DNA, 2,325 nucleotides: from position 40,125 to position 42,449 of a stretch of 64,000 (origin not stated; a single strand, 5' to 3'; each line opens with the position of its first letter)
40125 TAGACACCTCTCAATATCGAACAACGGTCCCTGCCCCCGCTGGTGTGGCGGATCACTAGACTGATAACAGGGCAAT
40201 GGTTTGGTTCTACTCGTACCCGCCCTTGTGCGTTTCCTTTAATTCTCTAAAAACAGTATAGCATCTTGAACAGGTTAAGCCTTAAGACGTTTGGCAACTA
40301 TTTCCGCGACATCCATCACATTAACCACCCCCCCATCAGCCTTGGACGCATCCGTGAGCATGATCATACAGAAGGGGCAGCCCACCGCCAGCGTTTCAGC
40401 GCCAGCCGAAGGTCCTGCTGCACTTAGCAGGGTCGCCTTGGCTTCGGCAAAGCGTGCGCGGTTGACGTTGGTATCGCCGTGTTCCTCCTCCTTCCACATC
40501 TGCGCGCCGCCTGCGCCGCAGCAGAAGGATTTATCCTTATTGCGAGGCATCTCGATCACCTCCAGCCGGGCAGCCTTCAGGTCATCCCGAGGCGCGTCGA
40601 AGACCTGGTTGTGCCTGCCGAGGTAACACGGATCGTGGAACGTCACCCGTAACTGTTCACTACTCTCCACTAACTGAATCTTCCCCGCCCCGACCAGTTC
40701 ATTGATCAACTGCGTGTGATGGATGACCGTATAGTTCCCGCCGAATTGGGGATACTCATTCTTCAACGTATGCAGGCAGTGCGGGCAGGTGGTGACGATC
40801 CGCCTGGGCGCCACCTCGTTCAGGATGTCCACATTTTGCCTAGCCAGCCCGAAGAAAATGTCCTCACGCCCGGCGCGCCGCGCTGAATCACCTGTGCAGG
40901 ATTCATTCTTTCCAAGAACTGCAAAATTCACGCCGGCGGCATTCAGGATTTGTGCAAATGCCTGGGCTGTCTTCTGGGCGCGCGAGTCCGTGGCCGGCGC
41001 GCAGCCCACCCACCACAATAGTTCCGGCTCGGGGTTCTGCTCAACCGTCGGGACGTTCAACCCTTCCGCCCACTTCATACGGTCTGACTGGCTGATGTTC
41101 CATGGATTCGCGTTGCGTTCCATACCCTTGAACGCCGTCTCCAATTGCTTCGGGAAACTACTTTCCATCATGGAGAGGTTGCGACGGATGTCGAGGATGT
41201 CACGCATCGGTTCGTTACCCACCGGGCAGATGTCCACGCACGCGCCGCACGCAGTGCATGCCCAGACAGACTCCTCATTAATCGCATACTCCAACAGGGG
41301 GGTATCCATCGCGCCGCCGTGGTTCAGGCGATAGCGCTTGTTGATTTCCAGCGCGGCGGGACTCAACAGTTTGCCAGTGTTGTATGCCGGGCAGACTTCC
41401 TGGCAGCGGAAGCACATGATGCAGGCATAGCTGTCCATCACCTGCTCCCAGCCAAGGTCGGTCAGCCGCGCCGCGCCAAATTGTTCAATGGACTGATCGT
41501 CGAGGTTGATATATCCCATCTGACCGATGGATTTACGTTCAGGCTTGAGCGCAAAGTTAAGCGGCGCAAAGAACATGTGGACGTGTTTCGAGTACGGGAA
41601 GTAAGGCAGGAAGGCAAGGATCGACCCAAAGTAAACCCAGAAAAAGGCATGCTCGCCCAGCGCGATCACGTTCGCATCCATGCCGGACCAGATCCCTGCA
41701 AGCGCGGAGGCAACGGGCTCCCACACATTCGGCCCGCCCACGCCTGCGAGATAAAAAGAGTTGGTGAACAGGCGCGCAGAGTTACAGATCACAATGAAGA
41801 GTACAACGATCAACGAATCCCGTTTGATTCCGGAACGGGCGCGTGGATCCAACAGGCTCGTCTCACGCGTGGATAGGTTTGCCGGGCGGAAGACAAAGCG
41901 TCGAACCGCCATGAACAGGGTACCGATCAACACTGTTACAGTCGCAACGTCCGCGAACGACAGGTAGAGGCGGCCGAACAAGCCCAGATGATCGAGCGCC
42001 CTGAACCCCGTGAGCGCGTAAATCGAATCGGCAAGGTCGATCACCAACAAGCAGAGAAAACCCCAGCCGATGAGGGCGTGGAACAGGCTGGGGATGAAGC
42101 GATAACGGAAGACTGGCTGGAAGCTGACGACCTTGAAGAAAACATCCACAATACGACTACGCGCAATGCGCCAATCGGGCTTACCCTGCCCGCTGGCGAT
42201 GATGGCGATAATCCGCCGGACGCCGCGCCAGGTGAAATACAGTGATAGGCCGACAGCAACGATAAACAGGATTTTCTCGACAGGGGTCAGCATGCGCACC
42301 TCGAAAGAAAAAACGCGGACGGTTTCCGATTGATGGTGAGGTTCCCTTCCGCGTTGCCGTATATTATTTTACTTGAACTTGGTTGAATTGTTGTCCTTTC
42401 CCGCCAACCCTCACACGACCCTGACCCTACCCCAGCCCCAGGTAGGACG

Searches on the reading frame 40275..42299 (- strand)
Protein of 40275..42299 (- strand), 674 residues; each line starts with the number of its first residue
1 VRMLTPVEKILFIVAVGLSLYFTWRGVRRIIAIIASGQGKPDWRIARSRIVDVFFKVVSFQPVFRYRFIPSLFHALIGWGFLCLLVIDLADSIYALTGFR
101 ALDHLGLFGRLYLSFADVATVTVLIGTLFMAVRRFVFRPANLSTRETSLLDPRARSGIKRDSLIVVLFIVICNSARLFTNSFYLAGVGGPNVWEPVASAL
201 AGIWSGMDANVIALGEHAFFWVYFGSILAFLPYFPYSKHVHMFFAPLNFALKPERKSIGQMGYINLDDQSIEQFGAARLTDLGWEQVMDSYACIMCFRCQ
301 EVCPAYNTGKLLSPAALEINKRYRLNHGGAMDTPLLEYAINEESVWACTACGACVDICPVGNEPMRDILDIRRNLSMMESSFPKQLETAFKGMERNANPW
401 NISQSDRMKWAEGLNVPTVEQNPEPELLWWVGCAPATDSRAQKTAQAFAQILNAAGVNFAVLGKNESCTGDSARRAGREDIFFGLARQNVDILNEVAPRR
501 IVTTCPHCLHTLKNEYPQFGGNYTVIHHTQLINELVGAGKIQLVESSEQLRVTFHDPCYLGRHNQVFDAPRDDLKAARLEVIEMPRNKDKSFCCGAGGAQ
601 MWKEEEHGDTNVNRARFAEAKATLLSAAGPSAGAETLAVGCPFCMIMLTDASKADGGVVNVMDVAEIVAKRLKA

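Call 8: search_protein_families(library=pfam, proteins=[window:40275-42299:-], max_evalue=0.01)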
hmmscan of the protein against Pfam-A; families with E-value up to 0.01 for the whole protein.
window:40275-42299:- (674 aa): 13 families
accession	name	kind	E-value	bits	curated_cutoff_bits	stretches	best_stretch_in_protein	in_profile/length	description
PF02754.22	CCG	-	1.9e-31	108.4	20.6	2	428-513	2-85/85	Cysteine-rich domain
PF13183.11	Fer4_8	-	1.7e-10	41.7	27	1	291-361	3-67/68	4Fe-4S dicluster domain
PF13187.11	Fer4_9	-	1.4e-08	35.1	27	1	292-361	1-50/52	4Fe-4S dicluster domain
PF13237.11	Fer4_10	-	8.9e-08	32.4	25.5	2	288-359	4-53/53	4Fe-4S dicluster domain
PF12797.12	Fer4_2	-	2.9e-07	30.5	24.5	2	286-305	3-22/22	4Fe-4S binding domain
PF13484.11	Fer4_16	-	2.3e-05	25.5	30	1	293-360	2-65/66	4Fe-4S double cluster binding domain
PF12838.12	Fer4_7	-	9.2e-05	23.3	27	1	293-361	2-51/52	4Fe-4S dicluster domain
PF00037.32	Fer4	-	0.0008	19.6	21.1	1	348-361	8-21/24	4Fe-4S binding domain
PF14697.11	Fer4_21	-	0.0012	19.4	35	0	347-360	40-53/59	4Fe-4S dicluster domain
PF13746.11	Fer4_18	-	0.002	18.7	27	0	342-362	55-75/114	4Fe-4S dicluster domain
PF13459.11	Fer4_15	-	0.0044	18.1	22.4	0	288-306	3-21/66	4Fe-4S single cluster domain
PF13534.11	Fer4_17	-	0.0059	17.6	22.2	0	292-360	1-58/61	4Fe-4S dicluster domain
PF25160.1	LdpA_Fe-S-bd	-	0.008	16.4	27.6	0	339-362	17-42/49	LdpA Fe-S cluster-binding domain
